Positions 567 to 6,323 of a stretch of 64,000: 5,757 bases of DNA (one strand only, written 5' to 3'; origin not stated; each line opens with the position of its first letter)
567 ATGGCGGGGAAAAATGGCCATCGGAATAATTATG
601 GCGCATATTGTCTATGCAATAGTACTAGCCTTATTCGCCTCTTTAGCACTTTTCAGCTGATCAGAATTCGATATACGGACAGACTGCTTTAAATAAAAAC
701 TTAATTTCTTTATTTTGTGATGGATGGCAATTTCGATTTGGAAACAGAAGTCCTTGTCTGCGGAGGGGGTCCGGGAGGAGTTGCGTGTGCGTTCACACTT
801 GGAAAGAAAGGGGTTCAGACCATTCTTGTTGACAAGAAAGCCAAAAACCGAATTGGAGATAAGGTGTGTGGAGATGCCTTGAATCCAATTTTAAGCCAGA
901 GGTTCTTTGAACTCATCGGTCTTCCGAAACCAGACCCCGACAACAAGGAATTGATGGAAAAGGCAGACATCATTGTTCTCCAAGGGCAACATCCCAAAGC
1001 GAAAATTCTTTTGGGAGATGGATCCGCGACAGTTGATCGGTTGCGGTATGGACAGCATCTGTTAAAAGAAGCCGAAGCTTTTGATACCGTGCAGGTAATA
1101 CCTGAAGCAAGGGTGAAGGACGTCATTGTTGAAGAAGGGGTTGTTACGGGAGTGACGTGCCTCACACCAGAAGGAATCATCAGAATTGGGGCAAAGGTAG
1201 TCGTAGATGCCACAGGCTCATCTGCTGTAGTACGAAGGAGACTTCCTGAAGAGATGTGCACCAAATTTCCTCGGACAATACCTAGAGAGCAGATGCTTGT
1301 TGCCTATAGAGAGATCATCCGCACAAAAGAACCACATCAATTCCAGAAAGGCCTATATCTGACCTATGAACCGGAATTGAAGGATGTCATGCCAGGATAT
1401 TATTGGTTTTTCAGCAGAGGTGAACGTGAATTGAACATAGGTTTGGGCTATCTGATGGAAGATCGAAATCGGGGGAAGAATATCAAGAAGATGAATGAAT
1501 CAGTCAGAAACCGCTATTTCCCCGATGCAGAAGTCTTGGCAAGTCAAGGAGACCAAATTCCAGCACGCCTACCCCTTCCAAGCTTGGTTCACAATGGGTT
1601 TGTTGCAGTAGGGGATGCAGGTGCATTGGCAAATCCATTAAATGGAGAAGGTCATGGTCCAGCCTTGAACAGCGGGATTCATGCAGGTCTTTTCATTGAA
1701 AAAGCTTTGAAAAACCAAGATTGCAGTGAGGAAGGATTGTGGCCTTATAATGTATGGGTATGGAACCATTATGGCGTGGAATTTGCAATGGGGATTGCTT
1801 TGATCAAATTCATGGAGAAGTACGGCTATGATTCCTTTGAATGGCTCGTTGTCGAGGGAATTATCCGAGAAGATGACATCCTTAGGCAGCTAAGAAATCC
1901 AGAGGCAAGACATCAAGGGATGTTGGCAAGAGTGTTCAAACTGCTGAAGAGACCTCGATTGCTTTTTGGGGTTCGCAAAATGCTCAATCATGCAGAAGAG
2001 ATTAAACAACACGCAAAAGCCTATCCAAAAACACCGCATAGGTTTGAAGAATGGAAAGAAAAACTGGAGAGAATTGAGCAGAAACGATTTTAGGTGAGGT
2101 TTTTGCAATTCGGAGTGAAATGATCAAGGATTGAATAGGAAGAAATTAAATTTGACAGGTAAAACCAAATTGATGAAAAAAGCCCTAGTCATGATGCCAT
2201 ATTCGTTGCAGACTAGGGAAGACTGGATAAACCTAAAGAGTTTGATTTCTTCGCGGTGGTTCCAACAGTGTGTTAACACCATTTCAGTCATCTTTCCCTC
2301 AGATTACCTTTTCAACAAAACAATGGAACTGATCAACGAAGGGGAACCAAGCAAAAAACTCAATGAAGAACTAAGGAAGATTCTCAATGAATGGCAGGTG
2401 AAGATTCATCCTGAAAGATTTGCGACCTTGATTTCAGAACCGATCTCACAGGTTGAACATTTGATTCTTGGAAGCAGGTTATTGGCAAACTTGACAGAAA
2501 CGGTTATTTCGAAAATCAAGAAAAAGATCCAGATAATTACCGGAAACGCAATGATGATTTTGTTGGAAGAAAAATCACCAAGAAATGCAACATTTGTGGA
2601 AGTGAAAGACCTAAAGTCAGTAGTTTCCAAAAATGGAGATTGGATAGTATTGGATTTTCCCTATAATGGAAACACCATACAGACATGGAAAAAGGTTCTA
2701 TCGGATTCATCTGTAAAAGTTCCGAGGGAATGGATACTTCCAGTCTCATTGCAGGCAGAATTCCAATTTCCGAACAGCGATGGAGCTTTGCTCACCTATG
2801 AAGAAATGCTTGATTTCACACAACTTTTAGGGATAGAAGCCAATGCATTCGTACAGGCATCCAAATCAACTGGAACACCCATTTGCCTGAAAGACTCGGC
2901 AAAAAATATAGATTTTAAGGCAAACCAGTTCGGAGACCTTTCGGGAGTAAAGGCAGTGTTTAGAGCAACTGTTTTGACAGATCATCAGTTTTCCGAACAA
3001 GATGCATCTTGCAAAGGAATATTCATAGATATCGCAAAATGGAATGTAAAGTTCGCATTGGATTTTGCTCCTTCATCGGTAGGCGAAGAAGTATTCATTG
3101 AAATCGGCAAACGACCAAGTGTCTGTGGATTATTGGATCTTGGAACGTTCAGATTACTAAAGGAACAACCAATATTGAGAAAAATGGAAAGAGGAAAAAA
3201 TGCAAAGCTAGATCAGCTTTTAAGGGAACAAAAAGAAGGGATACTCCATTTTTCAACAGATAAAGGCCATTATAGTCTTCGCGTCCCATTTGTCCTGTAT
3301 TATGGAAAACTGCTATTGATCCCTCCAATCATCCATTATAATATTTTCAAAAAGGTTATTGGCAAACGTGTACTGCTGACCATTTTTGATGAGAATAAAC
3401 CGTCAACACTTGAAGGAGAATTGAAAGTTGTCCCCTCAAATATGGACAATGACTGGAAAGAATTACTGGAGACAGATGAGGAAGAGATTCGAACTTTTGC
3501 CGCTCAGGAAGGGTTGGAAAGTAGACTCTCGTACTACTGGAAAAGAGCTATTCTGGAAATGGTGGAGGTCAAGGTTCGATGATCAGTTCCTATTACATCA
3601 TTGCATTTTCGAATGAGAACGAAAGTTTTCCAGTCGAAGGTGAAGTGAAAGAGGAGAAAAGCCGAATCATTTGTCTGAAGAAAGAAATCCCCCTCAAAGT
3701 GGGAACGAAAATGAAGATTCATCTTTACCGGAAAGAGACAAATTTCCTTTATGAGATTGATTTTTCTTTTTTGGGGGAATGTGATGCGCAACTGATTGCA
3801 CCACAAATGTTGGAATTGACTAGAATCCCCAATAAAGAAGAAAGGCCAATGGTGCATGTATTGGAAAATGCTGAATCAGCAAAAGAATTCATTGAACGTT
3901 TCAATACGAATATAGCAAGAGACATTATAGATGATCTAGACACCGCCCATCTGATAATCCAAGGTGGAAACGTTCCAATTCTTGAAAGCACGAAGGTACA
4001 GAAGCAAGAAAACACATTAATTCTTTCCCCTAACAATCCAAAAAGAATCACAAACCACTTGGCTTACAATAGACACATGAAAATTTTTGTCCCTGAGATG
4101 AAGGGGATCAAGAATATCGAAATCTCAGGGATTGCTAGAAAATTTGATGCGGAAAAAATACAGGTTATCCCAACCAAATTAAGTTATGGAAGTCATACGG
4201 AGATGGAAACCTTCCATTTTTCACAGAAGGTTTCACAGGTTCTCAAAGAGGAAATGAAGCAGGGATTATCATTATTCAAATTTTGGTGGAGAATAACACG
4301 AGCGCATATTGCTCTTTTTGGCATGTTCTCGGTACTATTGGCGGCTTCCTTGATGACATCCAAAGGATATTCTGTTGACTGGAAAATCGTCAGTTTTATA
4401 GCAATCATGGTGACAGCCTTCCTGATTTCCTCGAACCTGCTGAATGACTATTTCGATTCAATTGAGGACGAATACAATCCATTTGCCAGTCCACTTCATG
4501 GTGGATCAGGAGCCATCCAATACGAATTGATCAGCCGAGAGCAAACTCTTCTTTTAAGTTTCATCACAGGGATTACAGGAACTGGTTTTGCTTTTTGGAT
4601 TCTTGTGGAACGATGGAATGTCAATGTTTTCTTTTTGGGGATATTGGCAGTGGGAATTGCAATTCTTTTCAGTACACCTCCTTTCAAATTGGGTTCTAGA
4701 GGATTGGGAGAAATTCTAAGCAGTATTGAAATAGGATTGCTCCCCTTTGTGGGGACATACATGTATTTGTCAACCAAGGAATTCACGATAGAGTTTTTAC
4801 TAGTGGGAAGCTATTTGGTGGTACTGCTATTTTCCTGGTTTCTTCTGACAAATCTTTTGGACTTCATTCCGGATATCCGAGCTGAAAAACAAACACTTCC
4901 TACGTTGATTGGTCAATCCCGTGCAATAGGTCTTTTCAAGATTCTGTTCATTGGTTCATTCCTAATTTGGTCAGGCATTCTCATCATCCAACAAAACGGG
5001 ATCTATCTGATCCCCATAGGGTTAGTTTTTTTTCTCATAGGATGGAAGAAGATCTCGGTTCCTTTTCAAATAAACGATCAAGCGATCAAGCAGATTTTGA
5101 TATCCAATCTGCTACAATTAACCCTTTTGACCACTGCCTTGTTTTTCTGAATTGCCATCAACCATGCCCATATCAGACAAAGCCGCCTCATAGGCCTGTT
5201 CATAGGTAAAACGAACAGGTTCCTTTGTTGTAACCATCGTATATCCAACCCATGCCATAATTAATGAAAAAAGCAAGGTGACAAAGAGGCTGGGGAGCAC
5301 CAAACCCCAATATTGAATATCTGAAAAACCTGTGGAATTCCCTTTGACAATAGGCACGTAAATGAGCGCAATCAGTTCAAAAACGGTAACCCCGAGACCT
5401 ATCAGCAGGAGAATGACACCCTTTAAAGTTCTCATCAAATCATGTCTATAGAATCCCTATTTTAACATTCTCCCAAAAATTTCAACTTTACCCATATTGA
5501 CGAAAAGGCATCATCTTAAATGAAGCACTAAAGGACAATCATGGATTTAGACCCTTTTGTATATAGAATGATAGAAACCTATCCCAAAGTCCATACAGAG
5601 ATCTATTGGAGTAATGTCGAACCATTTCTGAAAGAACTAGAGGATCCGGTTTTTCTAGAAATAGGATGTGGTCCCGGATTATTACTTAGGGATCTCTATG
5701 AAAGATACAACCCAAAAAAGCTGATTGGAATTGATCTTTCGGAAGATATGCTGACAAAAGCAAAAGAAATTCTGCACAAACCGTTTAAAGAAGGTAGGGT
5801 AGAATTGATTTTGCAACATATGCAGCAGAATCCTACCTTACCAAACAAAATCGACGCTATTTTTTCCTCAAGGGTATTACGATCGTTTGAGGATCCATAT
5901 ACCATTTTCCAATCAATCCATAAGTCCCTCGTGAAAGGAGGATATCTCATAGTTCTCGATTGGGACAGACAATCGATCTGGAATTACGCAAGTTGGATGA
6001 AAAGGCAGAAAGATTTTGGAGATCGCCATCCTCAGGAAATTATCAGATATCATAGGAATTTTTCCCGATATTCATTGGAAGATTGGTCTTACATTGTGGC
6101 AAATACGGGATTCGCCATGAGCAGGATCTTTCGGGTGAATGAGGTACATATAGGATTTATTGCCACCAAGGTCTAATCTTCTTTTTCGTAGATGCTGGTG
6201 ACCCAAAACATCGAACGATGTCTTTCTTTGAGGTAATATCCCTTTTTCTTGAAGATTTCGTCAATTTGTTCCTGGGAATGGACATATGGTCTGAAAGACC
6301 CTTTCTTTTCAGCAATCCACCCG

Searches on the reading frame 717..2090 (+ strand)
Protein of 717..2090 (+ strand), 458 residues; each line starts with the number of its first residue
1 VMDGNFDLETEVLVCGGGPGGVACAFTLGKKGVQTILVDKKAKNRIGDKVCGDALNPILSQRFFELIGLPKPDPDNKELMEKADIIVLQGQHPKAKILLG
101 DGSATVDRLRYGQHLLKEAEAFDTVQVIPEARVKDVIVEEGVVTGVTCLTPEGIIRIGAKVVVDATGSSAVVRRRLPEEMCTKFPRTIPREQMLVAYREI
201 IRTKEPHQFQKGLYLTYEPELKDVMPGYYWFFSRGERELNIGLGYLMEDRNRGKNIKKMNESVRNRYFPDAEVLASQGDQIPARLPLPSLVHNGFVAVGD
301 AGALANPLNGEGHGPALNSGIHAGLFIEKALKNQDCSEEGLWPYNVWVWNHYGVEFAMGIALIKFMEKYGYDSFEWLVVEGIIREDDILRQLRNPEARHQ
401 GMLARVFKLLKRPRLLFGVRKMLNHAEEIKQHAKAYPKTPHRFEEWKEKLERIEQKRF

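Call 54: search_protein_families(library=pfam, proteins=[window:717-2090:+], max_evalue=0.00001)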
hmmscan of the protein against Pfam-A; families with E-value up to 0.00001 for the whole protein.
window:717-2090:+ (458 aa): 5 families
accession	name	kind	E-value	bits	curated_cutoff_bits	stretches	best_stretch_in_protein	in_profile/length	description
PF12831.13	FAD_oxidored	-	9.5e-12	45.3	27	1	11-172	1-150/416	FAD dependent oxidoreductase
PF00890.30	FAD_binding_2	-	6.9e-11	42.4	20.4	0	116-185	149-225/414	FAD binding domain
PF01266.30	DAO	-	1.7e-08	34.8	27.9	0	98-270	138-299/353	FAD dependent oxidoreductase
PF01494.25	FAD_binding_3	-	4.8e-08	33.1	22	1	9-195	1-185/349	FAD binding domain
PF01134.28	GIDA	-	1.9e-07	30.9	22.1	1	12-168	2-150/391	Glucose inhibited division protein A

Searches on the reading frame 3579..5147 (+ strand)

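Call 54: search_protein_families(library=pfam, proteins=[window:3579-5147:+], max_evalue=0.00001)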
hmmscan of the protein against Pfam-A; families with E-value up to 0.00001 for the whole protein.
window:3579-5147:+ (523 aa): 1 family
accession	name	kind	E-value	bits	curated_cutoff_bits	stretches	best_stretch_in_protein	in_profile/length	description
PF01040.23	UbiA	-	2.3e-19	70.1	34.2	1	254-502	6-239/250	UbiA prenyltransferase family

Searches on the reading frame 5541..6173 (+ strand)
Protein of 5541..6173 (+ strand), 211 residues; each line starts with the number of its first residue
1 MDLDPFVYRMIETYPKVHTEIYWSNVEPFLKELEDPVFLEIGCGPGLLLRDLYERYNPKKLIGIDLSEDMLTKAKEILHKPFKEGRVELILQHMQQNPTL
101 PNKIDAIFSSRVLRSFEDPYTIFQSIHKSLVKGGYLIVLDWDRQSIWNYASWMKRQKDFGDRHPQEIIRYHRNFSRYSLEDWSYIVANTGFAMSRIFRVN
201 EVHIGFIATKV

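Call 84: search_protein_families(library=pfam, proteins=[window:5541-6173:+], max_evalue=0.00001)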
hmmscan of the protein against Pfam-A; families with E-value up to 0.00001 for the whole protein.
window:5541-6173:+ (211 aa): 8 families
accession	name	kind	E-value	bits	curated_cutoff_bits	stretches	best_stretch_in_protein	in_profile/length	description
PF13847.12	Methyltransf_31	-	1.9e-17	63.7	27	1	37-144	6-117/145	Methyltransferase domain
PF08241.18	Methyltransf_11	-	6.7e-17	62.4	21.2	1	39-138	1-95/95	Methyltransferase domain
PF13649.12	Methyltransf_25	-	7.1e-16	59.1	27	1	39-134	2-97/97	Methyltransferase domain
PF13489.12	Methyltransf_23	-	4.9e-14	52.8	27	1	29-192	16-160/164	Methyltransferase domain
PF08242.18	Methyltransf_12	-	3.7e-13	50.5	30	1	39-136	1-98/98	Methyltransferase domain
PF08003.17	Methyltransf_9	-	4.1e-08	33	23.8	1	18-138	99-217/315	Protein of unknown function (DUF1698)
PF01209.24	Ubie_methyltran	-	4.4e-07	29.9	20.1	1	31-147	44-160/233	ubiE/COQ5 methyltransferase family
PF02353.26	CMAS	-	8e-06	25.8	27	0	38-138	66-164/273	Mycolic acid cyclopropane synthetase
